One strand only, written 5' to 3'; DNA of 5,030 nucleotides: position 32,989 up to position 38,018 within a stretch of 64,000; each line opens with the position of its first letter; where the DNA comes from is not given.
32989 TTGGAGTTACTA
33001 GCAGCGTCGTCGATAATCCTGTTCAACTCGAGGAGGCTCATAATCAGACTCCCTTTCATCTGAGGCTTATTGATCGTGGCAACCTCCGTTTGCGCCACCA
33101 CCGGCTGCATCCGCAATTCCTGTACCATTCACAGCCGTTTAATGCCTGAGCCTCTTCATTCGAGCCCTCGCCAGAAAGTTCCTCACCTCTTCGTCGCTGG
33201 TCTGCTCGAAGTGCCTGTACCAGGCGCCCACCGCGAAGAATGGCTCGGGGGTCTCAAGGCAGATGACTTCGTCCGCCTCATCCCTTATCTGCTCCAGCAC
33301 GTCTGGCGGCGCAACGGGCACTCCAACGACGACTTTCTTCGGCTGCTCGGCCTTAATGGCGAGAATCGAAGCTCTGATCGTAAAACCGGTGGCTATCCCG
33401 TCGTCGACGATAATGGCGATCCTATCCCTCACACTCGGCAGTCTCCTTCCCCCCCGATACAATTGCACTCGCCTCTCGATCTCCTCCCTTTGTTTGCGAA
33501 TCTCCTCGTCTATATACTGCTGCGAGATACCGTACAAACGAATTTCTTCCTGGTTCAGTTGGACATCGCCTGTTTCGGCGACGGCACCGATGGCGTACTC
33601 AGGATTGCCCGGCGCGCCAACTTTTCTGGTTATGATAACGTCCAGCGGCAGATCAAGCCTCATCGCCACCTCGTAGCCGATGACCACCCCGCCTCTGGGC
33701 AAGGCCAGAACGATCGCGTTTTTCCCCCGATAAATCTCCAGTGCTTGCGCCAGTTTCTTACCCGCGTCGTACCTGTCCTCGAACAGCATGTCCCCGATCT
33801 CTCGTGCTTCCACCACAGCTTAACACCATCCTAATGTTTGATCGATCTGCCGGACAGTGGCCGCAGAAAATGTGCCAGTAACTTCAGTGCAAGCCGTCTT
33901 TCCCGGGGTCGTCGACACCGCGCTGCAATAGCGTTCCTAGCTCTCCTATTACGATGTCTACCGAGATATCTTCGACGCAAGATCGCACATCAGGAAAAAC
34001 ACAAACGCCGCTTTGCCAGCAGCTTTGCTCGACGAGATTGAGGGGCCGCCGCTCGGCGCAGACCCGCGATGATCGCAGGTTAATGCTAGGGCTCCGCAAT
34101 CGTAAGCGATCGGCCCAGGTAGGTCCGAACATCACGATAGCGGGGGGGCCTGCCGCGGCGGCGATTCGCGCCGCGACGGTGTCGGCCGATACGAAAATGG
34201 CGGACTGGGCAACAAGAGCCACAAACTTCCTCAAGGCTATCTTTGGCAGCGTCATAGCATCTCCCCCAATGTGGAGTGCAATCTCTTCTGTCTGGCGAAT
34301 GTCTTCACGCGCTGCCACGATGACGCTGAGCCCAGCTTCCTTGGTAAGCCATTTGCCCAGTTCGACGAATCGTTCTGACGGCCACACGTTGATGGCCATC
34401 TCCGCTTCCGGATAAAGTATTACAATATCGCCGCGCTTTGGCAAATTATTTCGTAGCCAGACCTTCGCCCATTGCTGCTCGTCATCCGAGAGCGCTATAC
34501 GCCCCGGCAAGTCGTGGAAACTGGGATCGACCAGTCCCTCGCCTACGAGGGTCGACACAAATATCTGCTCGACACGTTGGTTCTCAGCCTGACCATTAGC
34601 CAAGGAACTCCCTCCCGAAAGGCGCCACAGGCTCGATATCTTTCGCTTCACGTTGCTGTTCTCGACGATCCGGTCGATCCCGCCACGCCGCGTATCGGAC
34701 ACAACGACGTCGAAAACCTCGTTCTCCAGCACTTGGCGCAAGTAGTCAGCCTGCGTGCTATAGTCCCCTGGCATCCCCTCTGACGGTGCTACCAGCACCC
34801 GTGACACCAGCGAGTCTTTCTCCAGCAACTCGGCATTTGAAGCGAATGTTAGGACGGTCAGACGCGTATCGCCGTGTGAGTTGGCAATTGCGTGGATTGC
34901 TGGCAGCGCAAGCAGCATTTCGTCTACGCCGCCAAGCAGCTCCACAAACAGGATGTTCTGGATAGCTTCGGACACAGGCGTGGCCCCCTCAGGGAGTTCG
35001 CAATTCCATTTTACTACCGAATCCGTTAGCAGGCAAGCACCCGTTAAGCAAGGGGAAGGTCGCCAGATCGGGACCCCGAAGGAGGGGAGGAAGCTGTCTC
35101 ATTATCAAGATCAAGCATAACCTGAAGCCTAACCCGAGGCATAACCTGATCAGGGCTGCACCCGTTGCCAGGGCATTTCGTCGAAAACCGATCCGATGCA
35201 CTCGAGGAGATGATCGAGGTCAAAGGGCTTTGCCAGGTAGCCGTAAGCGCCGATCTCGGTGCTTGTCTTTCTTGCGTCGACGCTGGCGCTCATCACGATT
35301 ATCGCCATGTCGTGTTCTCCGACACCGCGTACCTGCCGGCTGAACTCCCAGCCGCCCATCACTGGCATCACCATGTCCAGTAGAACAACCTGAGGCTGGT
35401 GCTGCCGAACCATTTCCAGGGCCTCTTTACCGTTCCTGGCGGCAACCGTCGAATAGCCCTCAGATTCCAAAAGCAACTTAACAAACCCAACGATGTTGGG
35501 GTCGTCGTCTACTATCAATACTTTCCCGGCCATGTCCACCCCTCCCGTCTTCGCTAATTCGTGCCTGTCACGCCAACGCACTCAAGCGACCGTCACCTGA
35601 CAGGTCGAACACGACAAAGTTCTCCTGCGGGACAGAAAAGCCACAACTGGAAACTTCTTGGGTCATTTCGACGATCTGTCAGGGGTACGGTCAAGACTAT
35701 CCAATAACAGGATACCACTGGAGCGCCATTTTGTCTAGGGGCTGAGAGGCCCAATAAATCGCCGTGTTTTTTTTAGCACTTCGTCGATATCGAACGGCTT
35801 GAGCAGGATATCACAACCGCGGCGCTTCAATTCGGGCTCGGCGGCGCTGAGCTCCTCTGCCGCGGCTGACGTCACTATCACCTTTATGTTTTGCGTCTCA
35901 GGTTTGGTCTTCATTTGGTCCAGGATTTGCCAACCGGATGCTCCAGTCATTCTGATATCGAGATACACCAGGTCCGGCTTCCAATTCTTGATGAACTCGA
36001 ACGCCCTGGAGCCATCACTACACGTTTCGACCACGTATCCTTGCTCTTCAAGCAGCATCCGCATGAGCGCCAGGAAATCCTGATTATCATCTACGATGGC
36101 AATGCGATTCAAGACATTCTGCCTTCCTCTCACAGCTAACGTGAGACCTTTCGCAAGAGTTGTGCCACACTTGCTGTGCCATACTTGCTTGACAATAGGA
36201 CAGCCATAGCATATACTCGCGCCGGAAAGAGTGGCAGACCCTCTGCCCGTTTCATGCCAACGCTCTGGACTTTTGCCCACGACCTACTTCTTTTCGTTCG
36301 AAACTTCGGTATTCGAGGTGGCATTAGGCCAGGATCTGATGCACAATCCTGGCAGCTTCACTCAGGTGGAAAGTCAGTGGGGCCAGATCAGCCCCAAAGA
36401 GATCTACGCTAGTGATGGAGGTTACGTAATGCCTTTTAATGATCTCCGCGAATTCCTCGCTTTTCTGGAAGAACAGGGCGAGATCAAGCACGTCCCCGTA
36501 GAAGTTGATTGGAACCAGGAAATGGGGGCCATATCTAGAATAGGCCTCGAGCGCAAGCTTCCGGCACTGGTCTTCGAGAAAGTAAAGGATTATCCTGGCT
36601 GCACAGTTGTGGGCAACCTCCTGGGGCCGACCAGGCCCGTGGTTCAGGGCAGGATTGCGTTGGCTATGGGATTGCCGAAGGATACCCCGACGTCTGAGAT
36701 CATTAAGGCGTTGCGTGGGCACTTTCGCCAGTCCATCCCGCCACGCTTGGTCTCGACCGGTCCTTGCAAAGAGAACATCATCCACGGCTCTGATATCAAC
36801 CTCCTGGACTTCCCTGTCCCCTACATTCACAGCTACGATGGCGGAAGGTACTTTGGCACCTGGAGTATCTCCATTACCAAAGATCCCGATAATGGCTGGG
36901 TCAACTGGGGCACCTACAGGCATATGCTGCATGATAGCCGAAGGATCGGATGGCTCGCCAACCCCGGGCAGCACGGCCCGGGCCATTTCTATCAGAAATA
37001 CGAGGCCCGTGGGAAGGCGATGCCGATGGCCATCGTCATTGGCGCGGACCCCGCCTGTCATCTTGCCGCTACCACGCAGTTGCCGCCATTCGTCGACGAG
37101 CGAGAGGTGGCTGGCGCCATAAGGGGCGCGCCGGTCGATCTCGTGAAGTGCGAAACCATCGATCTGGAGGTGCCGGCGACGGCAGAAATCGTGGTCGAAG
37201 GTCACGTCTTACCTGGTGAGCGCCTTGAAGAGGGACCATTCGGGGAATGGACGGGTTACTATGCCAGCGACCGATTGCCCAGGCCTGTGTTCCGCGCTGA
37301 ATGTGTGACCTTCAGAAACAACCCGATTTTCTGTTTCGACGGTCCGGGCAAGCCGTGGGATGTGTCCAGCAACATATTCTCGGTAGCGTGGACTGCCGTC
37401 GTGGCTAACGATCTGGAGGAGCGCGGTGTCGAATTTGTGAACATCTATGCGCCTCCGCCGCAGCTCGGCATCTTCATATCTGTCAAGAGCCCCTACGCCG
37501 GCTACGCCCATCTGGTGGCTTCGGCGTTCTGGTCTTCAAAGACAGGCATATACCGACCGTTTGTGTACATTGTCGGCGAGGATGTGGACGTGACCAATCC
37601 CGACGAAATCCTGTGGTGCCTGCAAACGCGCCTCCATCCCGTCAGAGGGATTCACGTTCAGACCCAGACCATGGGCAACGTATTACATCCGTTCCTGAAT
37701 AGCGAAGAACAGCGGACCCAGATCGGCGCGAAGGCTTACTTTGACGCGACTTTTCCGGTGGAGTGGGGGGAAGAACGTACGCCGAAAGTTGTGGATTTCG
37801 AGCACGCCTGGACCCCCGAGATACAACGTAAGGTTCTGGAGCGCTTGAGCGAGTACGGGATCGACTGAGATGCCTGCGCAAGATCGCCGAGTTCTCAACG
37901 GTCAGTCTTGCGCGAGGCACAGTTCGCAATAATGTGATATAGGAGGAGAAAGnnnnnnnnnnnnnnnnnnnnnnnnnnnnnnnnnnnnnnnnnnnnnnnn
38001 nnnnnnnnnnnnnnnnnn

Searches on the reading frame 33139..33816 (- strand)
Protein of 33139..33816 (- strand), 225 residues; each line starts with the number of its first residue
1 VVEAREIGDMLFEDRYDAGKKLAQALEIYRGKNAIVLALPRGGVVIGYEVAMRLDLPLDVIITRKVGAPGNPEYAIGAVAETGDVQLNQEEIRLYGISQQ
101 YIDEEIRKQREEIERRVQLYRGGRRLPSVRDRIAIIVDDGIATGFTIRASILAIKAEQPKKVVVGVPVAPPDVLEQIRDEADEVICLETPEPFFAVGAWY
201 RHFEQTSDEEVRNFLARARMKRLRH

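Call 61: search_protein_families(library=pfam, proteins=[window:33139-33816:-], max_evalue=0.1)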
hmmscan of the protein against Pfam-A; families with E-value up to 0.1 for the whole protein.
window:33139-33816:- (225 aa): 3 families
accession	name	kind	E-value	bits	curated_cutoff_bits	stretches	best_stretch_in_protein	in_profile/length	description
PF00156.33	Pribosyltran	-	1.5e-19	70.3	26.3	1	20-195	17-150/158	Phosphoribosyl transferase domain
PF15609.12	PRTase_2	-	0.026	14.5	28.8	1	131-166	119-154/188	Phosphoribosyl transferase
PF14681.12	UPRTase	-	0.035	14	27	1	124-184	112-175/206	Uracil phosphoribosyltransferase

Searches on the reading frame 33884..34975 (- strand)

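Call 8: search_protein_families(library=pfam, proteins=[window:33884-34975:-])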
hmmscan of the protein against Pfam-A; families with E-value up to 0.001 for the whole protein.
window:33884-34975:- (363 aa): 1 family
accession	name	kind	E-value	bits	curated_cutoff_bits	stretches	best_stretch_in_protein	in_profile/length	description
PF01075.23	Glyco_transf_9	-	2.8e-12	46.9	22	1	162-300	89-226/247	Glycosyltransferase family 9 (heptosyltransferase)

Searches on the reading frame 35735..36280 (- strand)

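Call 8: search_protein_families(library=pfam, proteins=[window:35735-36280:-])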
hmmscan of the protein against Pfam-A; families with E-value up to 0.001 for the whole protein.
window:35735-36280:- (181 aa): 1 family
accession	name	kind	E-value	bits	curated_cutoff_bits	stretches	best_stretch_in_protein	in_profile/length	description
PF00072.30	Response_reg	-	1.6e-22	80.2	30.2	1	60-171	1-109/111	Response regulator receiver domain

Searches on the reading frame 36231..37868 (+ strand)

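Call 8: search_protein_families(library=pfam, proteins=[window:36231-37868:+])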
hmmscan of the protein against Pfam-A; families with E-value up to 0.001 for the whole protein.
window:36231-37868:+ (545 aa): 3 families
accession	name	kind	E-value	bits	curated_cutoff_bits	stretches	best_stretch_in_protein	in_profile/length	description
PF01977.22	UbiD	-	1.8e-69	233.5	23.3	1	175-368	6-199/206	3-octaprenyl-4-hydroxybenzoate carboxy-lyase Rift-related domain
PF20695.2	UbiD_N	-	4.9e-18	65.4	24.3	1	76-161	1-78/78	3-octaprenyl-4-hydroxybenzoate carboxy-lyase N-terminal domain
PF20696.2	UbiD_C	-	2.5e-17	63.5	24.2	1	396-506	17-127/127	3-octaprenyl-4-hydroxybenzoate carboxy-lyase C-terminal domain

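Call 90: search_protein_families(library=ncbifam, proteins=[window:36231-37868:+], max_evalue=0.00001)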
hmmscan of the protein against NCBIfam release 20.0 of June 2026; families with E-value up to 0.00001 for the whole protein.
window:36231-37868:+ (545 aa): 7 families
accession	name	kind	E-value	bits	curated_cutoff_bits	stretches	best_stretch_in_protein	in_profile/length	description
TIGR00148.1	TIGR00148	subfamily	8.4e-93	311.4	244.85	1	72-502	1-435/438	UbiD family decarboxylase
TIGR02723.1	phenyl_P_alpha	equivalog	1e-89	301.4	564.6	1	72-544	10-481/485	phenylphosphate carboxylase subunit alpha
NF041219.1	BagN_FevL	exception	1.2e-85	287.9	1000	1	60-539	8-500/502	bagremycin/ferroverdin biosynthesis UbiD family decarboxylase BagN/FevL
NF041204.1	VdcC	exception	1.5e-79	267.6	650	1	70-514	2-443/467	non-oxidative hydroxyarylic acid decarboxylases subunit C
TIGR02724.1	phenyl_P_beta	equivalog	1e-68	231.9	468.95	1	71-545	2-472/472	phenylphosphate carboxylase subunit beta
TIGR03701.1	mena_SCO4490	equivalog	7.7e-62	209.4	495.9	1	74-478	1-415/433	menaquinone biosynthesis decarboxylase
NF008175.0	PRK10922.1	equivalog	4.9e-60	203.4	788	1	67-508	4-457/497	4-hydroxy-3-polyprenylbenzoate decarboxylase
